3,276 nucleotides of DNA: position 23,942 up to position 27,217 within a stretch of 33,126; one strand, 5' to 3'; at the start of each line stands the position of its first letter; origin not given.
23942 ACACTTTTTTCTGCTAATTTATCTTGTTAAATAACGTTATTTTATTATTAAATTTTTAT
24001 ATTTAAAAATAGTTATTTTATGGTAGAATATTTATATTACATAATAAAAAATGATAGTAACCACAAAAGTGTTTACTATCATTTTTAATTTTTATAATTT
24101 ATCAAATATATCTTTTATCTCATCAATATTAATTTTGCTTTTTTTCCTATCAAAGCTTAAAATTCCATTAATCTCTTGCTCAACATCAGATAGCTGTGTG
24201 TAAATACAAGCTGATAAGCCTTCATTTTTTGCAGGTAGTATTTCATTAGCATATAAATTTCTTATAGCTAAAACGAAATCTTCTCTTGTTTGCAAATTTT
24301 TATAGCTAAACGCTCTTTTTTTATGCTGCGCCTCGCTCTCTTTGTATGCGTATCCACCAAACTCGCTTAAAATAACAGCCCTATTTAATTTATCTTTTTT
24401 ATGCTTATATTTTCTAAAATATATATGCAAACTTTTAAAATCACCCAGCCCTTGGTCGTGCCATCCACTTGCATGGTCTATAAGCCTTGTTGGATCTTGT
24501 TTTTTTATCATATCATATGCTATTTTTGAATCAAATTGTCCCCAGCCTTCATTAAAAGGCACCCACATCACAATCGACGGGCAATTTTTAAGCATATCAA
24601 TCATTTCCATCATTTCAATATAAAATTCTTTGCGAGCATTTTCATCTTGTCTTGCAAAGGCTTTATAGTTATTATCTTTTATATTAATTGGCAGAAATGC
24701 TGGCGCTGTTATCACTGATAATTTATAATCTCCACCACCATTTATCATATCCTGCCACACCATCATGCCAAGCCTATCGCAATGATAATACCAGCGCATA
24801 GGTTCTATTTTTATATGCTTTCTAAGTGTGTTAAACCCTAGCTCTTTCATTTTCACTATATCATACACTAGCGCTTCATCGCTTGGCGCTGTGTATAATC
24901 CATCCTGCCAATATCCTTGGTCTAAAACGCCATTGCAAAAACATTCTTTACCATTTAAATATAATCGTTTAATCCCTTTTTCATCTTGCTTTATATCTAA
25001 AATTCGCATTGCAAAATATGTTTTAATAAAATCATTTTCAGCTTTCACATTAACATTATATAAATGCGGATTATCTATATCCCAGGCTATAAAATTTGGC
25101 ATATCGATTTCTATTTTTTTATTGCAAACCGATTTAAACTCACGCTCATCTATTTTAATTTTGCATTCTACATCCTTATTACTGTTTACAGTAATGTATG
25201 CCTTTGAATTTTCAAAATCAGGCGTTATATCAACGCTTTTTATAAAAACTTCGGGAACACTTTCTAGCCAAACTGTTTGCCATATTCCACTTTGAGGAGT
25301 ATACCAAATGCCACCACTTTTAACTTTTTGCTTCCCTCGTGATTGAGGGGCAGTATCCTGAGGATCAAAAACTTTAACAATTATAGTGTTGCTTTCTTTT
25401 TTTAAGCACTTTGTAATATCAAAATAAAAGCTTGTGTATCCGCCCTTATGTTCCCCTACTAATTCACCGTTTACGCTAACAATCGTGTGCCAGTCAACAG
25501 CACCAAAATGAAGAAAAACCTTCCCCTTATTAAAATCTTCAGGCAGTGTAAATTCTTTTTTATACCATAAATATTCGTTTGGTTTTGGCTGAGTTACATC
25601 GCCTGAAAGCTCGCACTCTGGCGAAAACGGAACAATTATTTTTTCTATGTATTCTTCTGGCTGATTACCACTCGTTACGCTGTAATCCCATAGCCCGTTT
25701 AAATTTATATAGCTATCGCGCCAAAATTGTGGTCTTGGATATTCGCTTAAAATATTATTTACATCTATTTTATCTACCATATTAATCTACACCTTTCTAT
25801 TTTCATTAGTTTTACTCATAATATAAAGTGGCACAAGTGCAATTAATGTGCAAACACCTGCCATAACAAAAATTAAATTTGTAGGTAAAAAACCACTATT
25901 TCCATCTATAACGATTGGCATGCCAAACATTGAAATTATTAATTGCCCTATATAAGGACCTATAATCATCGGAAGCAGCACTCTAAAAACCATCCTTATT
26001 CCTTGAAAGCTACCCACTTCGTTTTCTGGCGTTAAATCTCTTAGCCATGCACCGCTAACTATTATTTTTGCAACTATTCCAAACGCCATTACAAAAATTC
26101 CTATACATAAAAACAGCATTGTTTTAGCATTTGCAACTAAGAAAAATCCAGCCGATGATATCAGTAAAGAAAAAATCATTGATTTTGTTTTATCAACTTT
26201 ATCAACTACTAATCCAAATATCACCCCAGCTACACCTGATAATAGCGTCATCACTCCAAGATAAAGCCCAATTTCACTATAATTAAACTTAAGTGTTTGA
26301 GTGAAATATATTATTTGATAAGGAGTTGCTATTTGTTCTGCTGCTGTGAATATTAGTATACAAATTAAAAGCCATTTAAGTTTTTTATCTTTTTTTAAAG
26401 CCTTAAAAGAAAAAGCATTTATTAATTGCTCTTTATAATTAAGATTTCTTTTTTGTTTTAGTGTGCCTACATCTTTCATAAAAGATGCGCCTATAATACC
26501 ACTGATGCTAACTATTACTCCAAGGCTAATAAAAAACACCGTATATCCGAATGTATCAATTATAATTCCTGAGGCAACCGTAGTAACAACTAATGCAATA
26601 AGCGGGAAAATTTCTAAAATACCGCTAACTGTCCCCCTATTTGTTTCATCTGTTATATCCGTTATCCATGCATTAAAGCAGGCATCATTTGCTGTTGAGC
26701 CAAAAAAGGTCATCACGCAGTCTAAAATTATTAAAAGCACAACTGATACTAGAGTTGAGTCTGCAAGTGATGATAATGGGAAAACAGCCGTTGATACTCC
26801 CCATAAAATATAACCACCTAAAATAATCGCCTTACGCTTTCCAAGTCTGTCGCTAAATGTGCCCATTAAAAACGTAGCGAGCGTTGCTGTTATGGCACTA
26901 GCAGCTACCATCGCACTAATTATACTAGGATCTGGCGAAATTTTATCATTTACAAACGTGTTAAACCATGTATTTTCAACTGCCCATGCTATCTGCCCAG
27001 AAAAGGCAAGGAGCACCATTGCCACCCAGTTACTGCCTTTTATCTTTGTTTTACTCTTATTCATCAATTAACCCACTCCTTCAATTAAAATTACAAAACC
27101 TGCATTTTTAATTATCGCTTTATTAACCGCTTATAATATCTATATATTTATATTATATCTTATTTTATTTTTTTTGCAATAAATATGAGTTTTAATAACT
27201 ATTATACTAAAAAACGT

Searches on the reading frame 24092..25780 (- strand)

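Call 11: search_protein_families(library=pfam, proteins=[window:24092-25780:-], max_evalue=0.001)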
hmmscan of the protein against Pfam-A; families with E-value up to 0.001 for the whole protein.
window:24092-25780:- (562 aa): 4 families
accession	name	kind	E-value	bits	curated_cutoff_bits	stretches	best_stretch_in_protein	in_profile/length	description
PF02837.24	Glyco_hydro_2_N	-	4.9e-16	59.6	28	1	65-176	61-169/169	Glycosyl hydrolases family 2, sugar binding domain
PF02836.23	Glyco_hydro_2_C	-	1.8e-15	57.3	21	1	271-462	6-185/302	Glycosyl hydrolases family 2, TIM barrel domain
PF22666.2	Glyco_hydro_2_N2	-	6.9e-11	42.9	27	1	69-151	48-131/167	Glycosyl hydrolase 2 galactose-binding domain-like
PF00703.27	Glyco_hydro_2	-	9.1e-05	23.6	23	1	178-259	1-109/109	Glycosyl hydrolases family 2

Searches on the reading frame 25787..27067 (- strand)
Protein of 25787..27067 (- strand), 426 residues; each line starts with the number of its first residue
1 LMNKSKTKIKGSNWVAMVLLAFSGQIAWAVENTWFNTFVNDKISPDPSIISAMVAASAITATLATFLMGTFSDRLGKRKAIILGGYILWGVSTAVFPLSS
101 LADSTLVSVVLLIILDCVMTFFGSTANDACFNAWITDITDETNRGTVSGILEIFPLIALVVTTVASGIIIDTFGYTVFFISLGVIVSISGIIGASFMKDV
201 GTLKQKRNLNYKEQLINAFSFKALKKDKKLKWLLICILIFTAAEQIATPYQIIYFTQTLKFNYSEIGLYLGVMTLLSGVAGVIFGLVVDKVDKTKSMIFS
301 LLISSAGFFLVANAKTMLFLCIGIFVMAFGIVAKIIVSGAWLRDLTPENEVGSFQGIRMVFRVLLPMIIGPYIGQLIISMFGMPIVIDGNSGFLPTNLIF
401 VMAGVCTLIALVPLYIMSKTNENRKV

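Call 4: search_protein_families(library=pfam, proteins=[window:25787-27067:-], max_evalue=0.01)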
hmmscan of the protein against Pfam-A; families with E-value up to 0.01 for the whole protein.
window:25787-27067:- (426 aa): 3 families
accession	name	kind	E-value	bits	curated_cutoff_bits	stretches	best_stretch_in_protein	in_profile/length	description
PF07690.21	MFS_1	-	6e-40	137.7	33.4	2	19-261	3-234/347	Major Facilitator Superfamily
PF12832.13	MFS_1_like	-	2.3e-10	40.5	25.2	2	46-239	32-223/373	MFS_1 like family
PF13347.12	MFS_2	-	4.7e-10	39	27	1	25-417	10-420/427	MFS/sugar transport protein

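Call 5: search_protein_families(library=ncbifam, proteins=[window:25787-27067:-], max_evalue=0.01)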
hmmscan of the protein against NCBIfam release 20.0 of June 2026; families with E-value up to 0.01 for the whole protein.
window:25787-27067:- (426 aa): 21 families
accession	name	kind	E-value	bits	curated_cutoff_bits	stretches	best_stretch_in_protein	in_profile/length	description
TIGR00880.1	2_A_01_02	superfamily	3.2e-17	63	131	2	52-198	2-139/141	multidrug resistance protein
NF012174.0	tet_MFS_A_B_C_D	equivalog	4.6e-15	55.3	475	1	52-377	44-355/382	Tet(A)/Tet(B)/Tet(C) family tetracycline efflux MFS transporter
TIGR00899.1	2A0120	subfamily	2.9e-13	49.7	522.3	1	17-349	2-320/375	sugar efflux transporter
NF049980.1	SfMCT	equivalog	8.9e-13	47.6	320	1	35-330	24-315/378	L-lactate MFS transporter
TIGR00710.1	efflux_Bcr_CflA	subfamily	9.2e-12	45.1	200.9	2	40-306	32-284/385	Bcr/CflA family efflux MFS transporter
TIGR00881.1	2A0104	subfamily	1.7e-10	40.5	407.75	1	53-201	35-175/379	phosphoglycerate transporter protein PgtP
TIGR00897.2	2A0118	subfamily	4.7e-10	38.9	375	1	29-350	24-348/401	RbtT/DalT/CsbX family MFS transporter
TIGR00900.1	2A0121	subfamily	5.7e-10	39.1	319.6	1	25-269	12-251/364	H+ Antiporter protein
TIGR00883.1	2A0106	subfamily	1e-08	34.7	443.45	1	14-124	225-337/400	metabolite/H+ symporter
NF008654.0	PRK11652.1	equivalog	2.5e-08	33.2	479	2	18-238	15-219/397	multidrug efflux MFS transporter EmrD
NF011587.0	PRK15011.1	equivalog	2.3e-07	30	693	1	15-197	18-194/393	sugar efflux transporter SetB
NF008270.1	PRK11043.1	equivalog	2.8e-07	30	430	1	39-226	31-202/382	purine nucleoside transporter PunC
TIGR00890.1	2A0111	subfamily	1.6e-06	27.3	374.85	1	144-383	124-360/377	oxalate/formate antiport family MFS transporter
TIGR00893.1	2A0114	subfamily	2.5e-06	26.7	395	1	15-192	218-394/399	D-galactonate transporter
TIGR00891.1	2A0112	subfamily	1.2e-05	24.6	552.9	1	12-150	239-368/405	sialate:H+ symport family MFS transporter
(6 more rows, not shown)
